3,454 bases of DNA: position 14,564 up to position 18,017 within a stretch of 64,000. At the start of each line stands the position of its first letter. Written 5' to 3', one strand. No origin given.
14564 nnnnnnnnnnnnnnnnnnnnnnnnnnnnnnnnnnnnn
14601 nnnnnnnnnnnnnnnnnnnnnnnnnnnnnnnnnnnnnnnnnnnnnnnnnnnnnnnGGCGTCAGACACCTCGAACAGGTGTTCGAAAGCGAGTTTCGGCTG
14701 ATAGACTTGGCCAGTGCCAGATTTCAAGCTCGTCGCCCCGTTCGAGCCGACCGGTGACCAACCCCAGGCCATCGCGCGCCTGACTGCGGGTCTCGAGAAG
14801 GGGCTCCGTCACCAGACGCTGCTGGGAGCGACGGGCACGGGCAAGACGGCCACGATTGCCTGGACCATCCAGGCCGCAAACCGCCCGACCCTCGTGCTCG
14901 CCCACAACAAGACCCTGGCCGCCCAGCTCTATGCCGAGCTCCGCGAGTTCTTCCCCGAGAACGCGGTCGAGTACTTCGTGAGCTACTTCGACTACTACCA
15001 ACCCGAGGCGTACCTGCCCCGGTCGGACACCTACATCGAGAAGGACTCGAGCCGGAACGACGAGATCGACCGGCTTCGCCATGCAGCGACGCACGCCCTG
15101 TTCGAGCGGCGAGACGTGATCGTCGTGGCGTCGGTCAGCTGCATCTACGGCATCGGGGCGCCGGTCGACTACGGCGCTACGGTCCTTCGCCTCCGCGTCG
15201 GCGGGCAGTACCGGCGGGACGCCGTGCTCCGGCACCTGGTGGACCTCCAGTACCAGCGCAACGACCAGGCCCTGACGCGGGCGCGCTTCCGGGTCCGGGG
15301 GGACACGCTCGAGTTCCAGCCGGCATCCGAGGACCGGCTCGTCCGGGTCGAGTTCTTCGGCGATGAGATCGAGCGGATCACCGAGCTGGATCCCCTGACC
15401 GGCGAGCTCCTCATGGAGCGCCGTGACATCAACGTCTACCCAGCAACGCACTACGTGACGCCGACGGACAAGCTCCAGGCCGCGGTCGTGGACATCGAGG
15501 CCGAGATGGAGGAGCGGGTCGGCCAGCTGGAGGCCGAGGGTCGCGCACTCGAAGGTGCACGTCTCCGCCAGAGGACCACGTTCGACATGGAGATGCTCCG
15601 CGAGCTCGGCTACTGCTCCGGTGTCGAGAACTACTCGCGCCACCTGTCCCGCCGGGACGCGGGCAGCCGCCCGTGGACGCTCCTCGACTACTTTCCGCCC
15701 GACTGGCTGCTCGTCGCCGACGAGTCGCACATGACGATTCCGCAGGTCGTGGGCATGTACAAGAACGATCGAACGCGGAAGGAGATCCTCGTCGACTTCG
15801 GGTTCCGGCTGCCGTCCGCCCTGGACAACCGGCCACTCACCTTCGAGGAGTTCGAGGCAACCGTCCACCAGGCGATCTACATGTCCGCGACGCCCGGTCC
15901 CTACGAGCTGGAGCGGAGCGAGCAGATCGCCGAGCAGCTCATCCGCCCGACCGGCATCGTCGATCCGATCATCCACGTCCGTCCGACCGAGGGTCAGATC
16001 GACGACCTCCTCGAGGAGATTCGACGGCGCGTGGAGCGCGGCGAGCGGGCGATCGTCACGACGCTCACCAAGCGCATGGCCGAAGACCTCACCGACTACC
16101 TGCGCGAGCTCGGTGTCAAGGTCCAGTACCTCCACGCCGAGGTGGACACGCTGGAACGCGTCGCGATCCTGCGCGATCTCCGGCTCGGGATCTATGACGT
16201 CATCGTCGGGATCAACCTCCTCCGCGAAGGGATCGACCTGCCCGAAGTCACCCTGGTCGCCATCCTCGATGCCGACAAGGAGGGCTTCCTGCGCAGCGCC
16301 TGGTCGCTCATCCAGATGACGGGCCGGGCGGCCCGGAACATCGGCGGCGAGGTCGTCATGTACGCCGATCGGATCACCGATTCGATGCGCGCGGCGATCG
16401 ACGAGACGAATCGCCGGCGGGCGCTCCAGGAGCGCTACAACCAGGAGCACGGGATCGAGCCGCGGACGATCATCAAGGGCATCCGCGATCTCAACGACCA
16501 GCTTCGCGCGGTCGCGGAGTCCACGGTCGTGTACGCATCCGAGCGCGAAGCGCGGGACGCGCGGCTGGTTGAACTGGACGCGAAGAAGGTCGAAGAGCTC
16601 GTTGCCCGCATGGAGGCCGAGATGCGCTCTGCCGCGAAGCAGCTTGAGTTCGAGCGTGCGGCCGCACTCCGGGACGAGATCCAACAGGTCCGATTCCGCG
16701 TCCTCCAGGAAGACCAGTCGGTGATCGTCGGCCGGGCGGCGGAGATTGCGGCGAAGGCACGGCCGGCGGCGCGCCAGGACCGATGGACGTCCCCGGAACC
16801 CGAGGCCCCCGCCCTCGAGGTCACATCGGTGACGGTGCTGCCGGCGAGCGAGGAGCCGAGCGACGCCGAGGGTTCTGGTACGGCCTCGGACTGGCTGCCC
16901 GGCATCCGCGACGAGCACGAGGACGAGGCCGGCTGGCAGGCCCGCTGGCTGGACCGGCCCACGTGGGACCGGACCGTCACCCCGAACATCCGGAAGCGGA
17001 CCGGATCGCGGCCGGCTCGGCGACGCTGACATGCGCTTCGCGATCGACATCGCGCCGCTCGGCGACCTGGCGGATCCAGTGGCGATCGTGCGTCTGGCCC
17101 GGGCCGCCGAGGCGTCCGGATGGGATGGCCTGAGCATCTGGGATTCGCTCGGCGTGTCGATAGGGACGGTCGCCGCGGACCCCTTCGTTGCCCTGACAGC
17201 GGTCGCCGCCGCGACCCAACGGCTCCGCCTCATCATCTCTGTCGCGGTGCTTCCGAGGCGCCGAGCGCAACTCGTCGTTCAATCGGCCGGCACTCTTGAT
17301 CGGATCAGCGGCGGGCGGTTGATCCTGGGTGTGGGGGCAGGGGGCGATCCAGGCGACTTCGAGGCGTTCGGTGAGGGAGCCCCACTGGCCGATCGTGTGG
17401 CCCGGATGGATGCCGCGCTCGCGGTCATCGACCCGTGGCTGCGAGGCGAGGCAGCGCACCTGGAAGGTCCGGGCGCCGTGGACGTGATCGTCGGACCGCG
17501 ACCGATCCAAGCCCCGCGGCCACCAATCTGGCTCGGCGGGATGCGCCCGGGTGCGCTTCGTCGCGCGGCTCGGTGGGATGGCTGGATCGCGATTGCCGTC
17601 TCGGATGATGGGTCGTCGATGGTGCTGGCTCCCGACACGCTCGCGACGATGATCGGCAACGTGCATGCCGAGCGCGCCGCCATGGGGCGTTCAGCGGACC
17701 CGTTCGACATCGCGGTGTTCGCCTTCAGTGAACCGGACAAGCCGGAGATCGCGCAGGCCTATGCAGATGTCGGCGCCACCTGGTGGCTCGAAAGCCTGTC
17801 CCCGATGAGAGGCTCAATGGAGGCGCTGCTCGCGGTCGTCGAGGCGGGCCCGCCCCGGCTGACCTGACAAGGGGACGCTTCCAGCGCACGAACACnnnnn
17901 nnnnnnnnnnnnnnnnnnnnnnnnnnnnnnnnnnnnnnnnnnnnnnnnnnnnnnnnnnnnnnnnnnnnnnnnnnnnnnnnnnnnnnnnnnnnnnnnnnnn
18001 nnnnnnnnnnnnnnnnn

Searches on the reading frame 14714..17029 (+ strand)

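Call 8: search_protein_families(library=pfam, proteins=[window:14714-17029:+], max_evalue=0.001)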
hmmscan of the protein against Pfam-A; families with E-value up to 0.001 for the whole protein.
window:14714-17029:+ (771 aa): 7 families
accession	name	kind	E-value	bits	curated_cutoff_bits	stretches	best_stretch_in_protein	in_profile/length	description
PF17757.6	UvrB_inter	-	2.7e-30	104.7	22.9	1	158-247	1-91/91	UvrB interaction domain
PF12344.14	UvrB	-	4.7e-23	81.2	27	1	549-591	1-43/43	Ultra-violet resistance protein B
PF00271.37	Helicase_C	-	1.3e-18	67.7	23.5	1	429-542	3-109/110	Helicase conserved C-terminal domain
PF04851.21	ResIII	-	1.9e-10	41.3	22.5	1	11-84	3-81/164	Type III restriction enzyme, res subunit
PF02151.25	UVR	-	3.5e-07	30.2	21.5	1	627-659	1-33/36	UvrB/uvrC motif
PF00270.35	DEAD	-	1e-05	25.8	26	1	15-82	3-71/167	DEAD/DEAH box helicase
PF13401.12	AAA_22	-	0.00059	20.6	27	0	35-134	9-84/130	AAA domain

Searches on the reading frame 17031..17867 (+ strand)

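Call 78: search_protein_families(library=pfam, proteins=[window:17031-17867:+], max_evalue=0.001)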
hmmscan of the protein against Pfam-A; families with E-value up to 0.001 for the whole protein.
window:17031-17867:+ (278 aa): 1 family
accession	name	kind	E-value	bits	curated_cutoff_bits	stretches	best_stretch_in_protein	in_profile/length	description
PF00296.26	Bac_luciferase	-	1.6e-38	133.3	27.9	1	16-235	22-230/314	Luciferase-like monooxygenase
